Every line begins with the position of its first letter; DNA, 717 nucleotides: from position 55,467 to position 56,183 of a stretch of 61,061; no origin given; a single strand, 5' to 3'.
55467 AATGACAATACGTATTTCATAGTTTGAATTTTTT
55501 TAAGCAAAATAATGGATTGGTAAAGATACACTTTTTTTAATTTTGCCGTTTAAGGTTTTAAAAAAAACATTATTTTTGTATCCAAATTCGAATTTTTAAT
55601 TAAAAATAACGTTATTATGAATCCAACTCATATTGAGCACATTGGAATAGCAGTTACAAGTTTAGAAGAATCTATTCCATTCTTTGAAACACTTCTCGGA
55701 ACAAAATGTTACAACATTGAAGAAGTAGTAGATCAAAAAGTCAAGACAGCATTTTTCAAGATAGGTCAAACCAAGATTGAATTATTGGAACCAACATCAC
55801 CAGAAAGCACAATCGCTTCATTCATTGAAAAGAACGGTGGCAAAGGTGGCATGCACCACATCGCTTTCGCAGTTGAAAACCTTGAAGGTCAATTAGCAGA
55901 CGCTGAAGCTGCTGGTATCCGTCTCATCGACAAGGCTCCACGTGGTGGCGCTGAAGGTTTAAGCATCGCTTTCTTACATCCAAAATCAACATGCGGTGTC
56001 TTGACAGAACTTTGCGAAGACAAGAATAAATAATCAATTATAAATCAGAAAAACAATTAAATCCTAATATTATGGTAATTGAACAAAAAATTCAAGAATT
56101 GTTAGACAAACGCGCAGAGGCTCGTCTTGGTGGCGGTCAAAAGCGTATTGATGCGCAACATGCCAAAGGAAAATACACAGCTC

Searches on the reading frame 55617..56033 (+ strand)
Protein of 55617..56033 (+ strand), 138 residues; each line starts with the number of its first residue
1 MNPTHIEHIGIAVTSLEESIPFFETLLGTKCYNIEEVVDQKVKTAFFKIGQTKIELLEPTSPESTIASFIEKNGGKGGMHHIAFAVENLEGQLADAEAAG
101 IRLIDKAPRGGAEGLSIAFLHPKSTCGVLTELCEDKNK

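Call 31: find_encoding_contigs(protein=window:55617-56033:+, flank=10000, max_places=8)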
Protein window:55617-56033:+ (138 aa): 24 contigs read that carry it; 8 places shown.
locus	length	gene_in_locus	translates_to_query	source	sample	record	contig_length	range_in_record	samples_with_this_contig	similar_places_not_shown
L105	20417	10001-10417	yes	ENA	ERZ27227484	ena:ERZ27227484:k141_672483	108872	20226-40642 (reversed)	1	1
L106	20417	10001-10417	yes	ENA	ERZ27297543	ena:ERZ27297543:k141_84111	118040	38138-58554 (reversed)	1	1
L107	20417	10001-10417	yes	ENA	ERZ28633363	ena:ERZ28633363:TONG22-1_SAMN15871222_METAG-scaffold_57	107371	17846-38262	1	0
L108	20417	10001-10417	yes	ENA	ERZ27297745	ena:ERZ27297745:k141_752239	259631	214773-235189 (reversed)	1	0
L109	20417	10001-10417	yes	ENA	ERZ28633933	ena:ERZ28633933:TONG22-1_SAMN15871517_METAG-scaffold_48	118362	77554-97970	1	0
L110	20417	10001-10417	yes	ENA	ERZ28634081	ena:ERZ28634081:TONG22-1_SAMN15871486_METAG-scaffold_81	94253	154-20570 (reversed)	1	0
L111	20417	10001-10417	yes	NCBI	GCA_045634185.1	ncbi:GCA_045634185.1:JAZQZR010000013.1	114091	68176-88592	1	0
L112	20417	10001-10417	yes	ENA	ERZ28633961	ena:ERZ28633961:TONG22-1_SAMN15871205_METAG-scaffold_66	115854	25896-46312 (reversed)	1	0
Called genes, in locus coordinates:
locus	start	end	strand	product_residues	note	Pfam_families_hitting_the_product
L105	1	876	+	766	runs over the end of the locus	PF17900:Peptidase_M1_N, PF01433:Peptidase_M1, PF18962:Por_Secre_tail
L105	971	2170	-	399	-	PF07396:Porin_O_P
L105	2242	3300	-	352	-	PF00710:Asparaginase, PF17763:Asparaginase_C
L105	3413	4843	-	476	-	-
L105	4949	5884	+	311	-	-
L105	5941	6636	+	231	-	PF00590:TP_methylase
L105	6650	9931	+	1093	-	PF18370:RGI_lyase (faint), PF18962:Por_Secre_tail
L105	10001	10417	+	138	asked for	PF00903:Glyoxalase, PF13468:Glyoxalase_3 (weak), PF13669:Glyoxalase_4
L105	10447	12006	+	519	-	PF01039:Carboxyl_trans, PF03255:ACCA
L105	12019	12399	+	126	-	PF04277:OAD_gamma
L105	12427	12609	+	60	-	-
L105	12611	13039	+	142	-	PF25984:BSH_YknX (faint), PF00364:Biotin_lipoyl, PF25973:BSH_CzcB (faint)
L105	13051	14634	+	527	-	PF03977:OAD_beta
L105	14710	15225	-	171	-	-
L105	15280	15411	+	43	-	-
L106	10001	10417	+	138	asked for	PF00903:Glyoxalase, PF13468:Glyoxalase_3 (weak), PF13669:Glyoxalase_4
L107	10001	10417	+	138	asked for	PF00903:Glyoxalase, PF13468:Glyoxalase_3 (weak), PF13669:Glyoxalase_4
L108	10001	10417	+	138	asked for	PF00903:Glyoxalase, PF13468:Glyoxalase_3 (weak), PF13669:Glyoxalase_4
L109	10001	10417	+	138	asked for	PF00903:Glyoxalase, PF13468:Glyoxalase_3 (weak), PF13669:Glyoxalase_4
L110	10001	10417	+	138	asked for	PF00903:Glyoxalase, PF13468:Glyoxalase_3 (weak), PF13669:Glyoxalase_4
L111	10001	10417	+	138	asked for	PF00903:Glyoxalase, PF13468:Glyoxalase_3 (weak), PF13669:Glyoxalase_4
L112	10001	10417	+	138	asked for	PF00903:Glyoxalase, PF13468:Glyoxalase_3 (weak), PF13669:Glyoxalase_4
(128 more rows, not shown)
